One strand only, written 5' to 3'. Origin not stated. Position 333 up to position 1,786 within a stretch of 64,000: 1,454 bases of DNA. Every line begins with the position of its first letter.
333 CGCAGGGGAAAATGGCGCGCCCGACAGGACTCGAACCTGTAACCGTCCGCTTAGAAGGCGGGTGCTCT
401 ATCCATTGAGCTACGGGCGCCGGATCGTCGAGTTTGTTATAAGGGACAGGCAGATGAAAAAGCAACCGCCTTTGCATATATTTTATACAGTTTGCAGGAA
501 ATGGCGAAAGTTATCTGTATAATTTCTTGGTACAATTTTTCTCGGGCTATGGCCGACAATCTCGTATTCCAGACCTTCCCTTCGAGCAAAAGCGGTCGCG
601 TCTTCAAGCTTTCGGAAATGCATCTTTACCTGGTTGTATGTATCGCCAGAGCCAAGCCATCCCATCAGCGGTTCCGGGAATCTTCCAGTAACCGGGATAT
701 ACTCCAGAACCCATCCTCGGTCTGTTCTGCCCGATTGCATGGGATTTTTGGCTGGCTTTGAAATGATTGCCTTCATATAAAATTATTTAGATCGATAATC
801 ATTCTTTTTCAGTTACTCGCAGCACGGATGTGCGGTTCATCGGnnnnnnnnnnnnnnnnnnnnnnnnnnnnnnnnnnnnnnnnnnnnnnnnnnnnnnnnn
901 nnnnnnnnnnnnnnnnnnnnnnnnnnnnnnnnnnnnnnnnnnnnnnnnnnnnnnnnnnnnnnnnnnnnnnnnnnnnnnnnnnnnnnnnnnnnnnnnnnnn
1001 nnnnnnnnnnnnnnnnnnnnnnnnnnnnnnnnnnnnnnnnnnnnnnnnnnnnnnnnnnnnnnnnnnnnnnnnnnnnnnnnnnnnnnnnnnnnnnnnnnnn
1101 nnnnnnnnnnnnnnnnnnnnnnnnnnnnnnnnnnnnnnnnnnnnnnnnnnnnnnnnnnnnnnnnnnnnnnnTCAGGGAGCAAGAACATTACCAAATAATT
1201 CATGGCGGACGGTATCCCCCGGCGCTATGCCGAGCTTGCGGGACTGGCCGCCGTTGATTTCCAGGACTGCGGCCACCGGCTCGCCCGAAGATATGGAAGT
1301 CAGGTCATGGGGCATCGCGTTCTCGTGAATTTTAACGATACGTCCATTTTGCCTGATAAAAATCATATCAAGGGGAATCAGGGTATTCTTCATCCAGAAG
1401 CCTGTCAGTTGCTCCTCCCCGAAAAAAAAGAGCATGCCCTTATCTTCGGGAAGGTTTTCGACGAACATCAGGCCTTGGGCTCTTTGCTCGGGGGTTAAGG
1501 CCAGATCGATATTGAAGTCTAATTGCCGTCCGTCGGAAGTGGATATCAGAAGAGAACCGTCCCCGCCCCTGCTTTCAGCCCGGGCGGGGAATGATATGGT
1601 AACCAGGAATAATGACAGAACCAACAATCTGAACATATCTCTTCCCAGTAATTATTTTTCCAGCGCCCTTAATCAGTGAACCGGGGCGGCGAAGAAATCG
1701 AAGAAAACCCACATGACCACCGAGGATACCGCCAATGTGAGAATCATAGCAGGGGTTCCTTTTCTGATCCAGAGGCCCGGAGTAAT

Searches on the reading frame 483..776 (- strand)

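Call 69: search_protein_families(library=pfam, proteins=[window:483-776:-], max_evalue=0.001)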
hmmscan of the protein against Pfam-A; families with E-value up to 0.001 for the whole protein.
window:483-776:- (97 aa): 1 family
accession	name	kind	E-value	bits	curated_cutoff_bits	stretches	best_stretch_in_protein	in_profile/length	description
PF04800.17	NDUS4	-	1.8e-25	89.5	31.9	1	3-92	2-92/96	NADH dehydrogenase ubiquinone Fe-S protein 4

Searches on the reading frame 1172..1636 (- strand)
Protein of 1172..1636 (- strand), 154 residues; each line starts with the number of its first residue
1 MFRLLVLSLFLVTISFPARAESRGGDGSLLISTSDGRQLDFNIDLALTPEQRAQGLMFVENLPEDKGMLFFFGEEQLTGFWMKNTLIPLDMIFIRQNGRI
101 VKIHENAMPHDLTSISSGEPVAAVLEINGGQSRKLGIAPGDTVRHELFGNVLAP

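Call 69: search_protein_families(library=pfam, proteins=[window:1172-1636:-], max_evalue=0.001)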
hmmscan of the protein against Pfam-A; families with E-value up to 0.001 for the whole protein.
window:1172-1636:- (154 aa): 1 family
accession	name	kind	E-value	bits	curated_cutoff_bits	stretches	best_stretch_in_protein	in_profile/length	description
PF02643.20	DUF192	-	6.7e-34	116.4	27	1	41-145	1-96/96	Uncharacterized ACR, COG1430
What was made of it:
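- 1172..1636 (-): DUF192 (UPF0127/COG1430) protein with an N-terminal signal peptide, 36 nt after permease-A. It is the third gene of the conserved cassette and is present once only. Pfam PF02643, E 7e-34 (call 69).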

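Call 73: search_solved_structures(query=window:1172-1636:-, max_evalue=0.01)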
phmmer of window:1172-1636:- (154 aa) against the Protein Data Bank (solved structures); distinct sequences matched with E-value up to 0.01: 6.
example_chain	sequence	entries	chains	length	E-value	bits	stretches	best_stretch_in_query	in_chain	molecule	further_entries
3pjy_A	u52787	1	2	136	4.4e-33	117.9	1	31-143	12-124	Hypothetical signal peptide protein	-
3m7a_A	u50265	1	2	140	7.8e-26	94.4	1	32-143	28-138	uncharacterized protein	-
8q7r_U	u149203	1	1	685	4.2e-05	27.1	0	23-79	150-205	Ubiquitin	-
8pql_U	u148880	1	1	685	8.6e-05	26.1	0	23-79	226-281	Ubiquitin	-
8pql_E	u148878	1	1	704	9.5e-05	26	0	23-79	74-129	Polyubiquitin-C,Nucleotide exchange factor SIL1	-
7yui_A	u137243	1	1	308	0.0066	20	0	23-79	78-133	Polyubiquitin-C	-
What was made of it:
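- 1172..1636 (-): PDB homologues 3pjy and 3m7a have no assigned function (call 73).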
